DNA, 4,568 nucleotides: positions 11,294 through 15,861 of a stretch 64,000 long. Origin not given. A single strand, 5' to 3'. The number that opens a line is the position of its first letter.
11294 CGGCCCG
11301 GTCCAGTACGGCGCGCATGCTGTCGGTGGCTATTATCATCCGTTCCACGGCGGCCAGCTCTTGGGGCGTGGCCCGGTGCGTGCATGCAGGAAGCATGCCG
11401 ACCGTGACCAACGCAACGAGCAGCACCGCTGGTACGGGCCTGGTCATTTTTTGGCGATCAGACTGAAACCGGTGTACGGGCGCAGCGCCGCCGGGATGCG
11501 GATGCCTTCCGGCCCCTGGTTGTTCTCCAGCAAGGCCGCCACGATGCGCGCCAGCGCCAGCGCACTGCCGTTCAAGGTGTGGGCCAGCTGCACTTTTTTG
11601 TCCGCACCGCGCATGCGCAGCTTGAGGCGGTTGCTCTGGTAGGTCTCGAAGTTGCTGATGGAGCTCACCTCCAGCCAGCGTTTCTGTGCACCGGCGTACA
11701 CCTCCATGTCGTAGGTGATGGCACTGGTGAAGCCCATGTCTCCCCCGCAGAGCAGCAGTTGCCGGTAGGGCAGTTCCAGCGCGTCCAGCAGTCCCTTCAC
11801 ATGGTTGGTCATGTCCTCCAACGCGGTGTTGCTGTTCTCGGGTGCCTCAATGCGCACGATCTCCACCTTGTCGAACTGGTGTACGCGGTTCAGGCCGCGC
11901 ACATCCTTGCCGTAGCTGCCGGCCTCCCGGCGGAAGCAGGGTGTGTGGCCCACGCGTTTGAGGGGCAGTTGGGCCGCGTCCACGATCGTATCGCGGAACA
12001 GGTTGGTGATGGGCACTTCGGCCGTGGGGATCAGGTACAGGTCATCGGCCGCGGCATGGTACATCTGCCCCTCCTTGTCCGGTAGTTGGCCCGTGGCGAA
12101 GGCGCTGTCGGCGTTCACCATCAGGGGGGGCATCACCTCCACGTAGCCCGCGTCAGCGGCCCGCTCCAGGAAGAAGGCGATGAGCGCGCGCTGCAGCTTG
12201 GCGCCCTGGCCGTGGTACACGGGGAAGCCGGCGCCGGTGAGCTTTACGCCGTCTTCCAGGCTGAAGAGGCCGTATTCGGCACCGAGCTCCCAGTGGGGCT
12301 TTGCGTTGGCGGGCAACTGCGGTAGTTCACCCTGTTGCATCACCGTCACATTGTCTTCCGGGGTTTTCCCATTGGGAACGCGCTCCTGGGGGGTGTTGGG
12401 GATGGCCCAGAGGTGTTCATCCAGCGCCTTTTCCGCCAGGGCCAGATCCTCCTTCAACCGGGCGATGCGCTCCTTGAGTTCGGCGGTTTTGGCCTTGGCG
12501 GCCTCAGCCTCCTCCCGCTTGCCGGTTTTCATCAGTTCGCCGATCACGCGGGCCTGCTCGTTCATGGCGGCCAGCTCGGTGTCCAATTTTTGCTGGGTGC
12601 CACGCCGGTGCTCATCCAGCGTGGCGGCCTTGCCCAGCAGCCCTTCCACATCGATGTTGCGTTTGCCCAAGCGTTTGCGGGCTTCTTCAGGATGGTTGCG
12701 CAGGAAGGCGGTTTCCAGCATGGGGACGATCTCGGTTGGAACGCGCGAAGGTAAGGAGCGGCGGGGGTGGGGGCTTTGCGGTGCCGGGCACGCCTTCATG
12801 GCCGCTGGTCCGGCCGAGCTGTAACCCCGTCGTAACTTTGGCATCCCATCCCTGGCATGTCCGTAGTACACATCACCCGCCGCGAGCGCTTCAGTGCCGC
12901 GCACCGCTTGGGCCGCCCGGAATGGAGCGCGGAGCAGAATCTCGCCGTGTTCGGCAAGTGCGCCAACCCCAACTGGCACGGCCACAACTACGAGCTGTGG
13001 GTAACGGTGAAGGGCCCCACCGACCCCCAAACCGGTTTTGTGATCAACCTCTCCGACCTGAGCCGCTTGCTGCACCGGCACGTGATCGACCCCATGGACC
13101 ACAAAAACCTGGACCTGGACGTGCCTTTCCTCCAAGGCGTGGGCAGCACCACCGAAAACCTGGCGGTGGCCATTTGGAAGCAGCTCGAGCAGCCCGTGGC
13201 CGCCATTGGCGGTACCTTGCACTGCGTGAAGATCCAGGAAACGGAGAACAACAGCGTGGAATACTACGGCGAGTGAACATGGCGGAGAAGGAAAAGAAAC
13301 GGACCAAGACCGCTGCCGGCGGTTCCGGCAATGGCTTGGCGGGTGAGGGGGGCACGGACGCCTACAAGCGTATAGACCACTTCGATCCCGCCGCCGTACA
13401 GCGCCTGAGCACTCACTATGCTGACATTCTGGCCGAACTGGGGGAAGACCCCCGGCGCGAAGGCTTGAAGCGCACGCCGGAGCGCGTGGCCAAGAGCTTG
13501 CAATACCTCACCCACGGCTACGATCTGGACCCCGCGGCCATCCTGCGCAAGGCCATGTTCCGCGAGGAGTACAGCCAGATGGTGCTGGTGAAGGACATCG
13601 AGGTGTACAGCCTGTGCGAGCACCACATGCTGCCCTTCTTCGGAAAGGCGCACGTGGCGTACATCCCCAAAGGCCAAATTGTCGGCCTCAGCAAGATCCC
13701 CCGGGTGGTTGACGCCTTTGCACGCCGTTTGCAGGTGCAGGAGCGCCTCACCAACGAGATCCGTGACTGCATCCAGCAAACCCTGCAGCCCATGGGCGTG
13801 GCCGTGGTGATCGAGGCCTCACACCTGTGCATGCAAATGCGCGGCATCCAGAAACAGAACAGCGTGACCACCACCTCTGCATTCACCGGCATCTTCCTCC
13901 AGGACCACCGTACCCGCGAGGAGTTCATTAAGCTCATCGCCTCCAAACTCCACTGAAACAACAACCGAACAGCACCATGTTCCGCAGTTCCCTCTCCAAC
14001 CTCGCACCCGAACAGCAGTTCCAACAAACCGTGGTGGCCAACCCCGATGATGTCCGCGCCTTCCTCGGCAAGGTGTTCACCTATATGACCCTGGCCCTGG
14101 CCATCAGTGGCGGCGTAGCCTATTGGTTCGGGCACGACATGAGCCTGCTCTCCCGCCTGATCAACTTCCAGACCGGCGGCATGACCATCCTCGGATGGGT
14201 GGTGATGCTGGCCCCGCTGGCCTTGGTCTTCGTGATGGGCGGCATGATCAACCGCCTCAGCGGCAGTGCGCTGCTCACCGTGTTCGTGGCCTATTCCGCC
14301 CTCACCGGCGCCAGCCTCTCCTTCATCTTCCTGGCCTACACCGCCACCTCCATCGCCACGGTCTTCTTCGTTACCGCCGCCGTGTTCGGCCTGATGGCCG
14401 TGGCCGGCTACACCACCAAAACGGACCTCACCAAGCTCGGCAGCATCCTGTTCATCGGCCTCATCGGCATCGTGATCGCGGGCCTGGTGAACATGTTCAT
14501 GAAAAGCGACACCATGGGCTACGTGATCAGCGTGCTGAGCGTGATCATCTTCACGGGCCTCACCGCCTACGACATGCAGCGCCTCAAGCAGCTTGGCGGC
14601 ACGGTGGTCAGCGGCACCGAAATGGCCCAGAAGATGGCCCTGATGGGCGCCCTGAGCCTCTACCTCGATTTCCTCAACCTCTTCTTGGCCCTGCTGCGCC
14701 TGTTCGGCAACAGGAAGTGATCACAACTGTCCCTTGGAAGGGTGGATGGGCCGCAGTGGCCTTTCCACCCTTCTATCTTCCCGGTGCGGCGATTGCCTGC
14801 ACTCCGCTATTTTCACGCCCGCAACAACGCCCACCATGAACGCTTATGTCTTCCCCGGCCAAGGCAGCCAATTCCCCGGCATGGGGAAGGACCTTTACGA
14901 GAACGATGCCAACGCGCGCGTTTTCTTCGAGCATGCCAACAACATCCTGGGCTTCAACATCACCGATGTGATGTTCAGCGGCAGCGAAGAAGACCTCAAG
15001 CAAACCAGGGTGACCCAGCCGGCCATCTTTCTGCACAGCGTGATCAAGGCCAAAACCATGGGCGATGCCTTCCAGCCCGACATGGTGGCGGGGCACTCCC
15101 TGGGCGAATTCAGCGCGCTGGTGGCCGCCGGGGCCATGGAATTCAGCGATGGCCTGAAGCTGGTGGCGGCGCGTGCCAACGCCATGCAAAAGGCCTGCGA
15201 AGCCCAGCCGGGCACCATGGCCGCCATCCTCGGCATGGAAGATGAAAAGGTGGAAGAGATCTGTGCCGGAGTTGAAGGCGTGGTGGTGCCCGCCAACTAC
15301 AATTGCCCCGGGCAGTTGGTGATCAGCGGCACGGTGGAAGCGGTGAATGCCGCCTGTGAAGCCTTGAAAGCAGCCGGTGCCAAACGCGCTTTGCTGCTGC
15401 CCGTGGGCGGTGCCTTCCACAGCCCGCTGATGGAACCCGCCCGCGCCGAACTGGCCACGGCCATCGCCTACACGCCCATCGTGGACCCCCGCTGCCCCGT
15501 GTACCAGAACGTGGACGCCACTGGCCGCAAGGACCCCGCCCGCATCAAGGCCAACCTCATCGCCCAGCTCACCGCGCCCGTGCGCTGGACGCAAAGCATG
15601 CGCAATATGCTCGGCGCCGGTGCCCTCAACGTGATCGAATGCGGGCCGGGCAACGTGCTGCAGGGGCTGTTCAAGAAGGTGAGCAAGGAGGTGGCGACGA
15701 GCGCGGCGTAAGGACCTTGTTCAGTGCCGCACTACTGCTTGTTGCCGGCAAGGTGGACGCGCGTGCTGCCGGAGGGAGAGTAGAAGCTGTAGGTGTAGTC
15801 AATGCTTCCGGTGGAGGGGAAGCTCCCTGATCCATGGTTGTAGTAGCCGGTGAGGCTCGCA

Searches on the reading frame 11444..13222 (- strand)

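Call 58: search_protein_families(library=pfam, proteins=[window:11444-13222:-], max_evalue=0.001)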
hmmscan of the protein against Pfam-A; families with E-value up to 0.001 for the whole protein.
window:11444-13222:- (592 aa): 2 families
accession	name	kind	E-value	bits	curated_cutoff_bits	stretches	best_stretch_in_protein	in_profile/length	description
PF00587.30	tRNA-synt_2b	-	2.8e-33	115.9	29.3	1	392-568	8-179/179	tRNA synthetase class II core domain (G, H, P, S and T)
PF02403.27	Seryl_tRNA_N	-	4.1e-19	69.2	28.2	1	168-278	1-108/108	Seryl-tRNA synthetase N-terminal domain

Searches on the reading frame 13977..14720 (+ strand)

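Call 58: search_protein_families(library=pfam, proteins=[window:13977-14720:+], max_evalue=0.001)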
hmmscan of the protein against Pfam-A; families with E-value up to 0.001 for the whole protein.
window:13977-14720:+ (247 aa): 1 family
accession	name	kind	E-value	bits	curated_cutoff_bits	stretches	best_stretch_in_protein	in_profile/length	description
PF01027.25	Bax1-I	-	2.3e-53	181.5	34.1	1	27-243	1-207/207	Inhibitor of apoptosis-promoting Bax1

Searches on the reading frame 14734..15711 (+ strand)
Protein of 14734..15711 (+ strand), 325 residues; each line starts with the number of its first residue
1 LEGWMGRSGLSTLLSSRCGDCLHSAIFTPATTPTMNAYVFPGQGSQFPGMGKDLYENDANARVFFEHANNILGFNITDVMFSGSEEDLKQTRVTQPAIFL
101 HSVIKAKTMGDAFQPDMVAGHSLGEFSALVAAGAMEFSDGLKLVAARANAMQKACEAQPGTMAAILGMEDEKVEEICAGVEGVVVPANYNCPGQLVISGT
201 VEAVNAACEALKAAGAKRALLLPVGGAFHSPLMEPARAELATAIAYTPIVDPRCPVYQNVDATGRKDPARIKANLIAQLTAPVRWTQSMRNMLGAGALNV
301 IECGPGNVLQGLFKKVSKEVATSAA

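Call 58: search_protein_families(library=pfam, proteins=[window:14734-15711:+], max_evalue=0.001)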
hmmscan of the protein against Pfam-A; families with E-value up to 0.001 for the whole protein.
window:14734-15711:+ (325 aa): 1 family
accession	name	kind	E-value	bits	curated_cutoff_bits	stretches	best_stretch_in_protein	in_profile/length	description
PF00698.26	Acyl_transf_1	-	2.4e-41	142.7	32.7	1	38-319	2-281/319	Acyl transferase domain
